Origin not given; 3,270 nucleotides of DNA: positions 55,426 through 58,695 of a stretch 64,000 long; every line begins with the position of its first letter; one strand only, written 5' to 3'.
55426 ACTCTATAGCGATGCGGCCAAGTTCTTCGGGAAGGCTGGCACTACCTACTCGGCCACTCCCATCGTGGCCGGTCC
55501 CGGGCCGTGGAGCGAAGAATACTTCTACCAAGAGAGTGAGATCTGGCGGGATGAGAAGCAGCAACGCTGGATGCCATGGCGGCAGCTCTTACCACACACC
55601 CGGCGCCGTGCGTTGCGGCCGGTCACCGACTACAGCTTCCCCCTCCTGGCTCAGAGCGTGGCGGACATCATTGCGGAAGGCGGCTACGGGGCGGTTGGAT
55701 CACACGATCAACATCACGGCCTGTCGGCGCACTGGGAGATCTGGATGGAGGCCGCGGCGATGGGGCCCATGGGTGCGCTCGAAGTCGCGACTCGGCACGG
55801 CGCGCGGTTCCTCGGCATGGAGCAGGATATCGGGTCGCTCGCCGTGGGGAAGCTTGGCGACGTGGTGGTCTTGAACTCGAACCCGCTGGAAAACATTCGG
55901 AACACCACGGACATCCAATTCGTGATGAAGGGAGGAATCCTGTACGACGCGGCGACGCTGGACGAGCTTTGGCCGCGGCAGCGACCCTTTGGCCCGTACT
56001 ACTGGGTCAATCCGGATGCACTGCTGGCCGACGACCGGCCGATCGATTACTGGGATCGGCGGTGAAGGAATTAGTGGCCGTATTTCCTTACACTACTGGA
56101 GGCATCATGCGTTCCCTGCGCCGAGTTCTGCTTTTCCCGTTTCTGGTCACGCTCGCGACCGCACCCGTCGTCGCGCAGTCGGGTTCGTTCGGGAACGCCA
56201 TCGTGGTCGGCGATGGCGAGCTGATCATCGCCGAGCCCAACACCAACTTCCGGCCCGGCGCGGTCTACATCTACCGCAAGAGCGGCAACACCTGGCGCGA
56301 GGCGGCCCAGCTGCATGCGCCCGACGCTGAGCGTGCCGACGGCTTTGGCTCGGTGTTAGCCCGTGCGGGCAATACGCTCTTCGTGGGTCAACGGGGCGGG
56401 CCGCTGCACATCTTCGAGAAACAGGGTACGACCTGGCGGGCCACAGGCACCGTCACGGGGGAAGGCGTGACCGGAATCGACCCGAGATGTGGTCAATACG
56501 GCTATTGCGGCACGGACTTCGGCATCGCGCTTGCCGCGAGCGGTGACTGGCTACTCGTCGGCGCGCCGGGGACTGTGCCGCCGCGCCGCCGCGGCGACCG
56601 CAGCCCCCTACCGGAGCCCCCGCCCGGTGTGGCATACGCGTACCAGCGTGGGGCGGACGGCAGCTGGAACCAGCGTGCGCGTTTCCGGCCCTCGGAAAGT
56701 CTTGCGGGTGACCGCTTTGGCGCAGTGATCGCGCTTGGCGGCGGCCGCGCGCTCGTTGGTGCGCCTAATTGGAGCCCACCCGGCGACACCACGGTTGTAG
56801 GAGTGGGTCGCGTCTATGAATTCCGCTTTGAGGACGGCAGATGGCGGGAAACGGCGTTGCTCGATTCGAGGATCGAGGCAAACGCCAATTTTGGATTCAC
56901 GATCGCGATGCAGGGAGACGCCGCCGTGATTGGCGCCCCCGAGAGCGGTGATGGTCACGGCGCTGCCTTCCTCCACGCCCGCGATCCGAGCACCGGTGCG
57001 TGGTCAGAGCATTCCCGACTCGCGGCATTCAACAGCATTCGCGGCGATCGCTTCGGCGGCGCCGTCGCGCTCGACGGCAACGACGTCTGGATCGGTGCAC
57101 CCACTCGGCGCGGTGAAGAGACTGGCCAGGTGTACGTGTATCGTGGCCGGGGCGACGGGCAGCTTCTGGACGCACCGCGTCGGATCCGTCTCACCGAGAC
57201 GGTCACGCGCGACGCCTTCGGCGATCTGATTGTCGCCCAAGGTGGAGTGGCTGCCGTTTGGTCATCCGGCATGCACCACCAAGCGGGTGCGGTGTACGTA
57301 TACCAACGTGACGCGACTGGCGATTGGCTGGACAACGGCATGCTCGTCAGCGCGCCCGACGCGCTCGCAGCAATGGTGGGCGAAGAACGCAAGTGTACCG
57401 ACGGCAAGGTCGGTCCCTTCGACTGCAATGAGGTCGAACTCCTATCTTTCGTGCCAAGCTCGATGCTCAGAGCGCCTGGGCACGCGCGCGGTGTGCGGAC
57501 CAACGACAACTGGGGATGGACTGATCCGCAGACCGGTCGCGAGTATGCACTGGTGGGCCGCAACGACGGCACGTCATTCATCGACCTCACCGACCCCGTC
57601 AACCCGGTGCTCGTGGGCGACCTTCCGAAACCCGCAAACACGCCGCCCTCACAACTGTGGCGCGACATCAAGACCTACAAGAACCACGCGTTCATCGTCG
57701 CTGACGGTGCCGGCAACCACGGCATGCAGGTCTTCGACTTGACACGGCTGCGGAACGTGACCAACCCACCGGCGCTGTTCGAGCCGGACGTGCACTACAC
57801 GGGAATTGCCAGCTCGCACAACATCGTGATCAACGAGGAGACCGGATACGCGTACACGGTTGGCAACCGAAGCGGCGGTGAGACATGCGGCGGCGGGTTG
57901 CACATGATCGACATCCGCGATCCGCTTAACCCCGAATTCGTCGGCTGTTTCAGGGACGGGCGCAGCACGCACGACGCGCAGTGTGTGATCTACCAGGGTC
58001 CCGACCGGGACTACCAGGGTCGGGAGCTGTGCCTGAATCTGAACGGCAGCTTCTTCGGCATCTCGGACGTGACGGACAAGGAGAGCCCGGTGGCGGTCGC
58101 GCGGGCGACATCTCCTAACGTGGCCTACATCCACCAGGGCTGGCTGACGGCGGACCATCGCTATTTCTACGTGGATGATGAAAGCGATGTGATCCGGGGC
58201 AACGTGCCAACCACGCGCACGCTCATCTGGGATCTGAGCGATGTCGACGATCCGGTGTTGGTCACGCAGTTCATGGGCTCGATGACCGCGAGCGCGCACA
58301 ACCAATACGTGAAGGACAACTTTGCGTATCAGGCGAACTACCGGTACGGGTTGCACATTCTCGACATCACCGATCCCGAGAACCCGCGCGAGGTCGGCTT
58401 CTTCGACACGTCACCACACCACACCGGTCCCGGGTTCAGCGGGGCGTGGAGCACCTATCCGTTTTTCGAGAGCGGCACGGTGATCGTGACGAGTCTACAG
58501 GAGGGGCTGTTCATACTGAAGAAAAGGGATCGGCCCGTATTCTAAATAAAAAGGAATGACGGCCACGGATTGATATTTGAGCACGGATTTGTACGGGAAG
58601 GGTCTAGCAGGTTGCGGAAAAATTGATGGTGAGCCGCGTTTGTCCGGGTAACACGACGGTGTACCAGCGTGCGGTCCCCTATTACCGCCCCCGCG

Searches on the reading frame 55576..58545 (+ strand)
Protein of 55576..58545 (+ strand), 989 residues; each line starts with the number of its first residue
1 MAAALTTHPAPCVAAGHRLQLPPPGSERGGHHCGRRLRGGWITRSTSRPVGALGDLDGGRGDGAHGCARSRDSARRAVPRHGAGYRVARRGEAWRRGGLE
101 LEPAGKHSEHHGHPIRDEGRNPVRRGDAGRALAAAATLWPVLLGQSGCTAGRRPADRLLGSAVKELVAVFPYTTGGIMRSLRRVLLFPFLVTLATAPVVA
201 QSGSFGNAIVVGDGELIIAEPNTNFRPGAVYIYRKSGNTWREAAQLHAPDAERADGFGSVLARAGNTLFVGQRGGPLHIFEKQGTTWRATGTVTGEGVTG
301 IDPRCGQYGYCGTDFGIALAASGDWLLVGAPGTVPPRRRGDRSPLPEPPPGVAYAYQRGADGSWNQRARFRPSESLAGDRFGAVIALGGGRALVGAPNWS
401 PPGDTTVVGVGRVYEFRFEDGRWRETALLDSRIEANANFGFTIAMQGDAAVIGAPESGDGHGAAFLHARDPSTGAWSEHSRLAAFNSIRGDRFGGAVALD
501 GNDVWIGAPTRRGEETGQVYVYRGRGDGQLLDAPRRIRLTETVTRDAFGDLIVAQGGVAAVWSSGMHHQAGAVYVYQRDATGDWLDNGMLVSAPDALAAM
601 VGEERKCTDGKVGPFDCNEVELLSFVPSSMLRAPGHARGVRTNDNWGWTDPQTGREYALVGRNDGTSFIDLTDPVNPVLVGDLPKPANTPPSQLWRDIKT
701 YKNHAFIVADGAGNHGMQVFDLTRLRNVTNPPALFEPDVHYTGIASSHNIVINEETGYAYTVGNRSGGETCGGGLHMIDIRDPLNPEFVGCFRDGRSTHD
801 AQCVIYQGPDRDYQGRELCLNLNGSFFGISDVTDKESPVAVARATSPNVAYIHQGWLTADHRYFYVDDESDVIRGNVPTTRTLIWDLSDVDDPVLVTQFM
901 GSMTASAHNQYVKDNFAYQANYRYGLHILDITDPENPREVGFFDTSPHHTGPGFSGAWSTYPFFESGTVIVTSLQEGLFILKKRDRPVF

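Call 53: search_protein_families(library=pfam, proteins=[window:55576-58545:+], max_evalue=0.00001)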
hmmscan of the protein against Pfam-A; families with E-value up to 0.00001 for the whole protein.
window:55576-58545:+ (989 aa): 1 family
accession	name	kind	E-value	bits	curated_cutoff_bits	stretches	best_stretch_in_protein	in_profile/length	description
PF14312.12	FG-GAP_2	-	8e-31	106.4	23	1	476-522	1-49/49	FG-GAP repeat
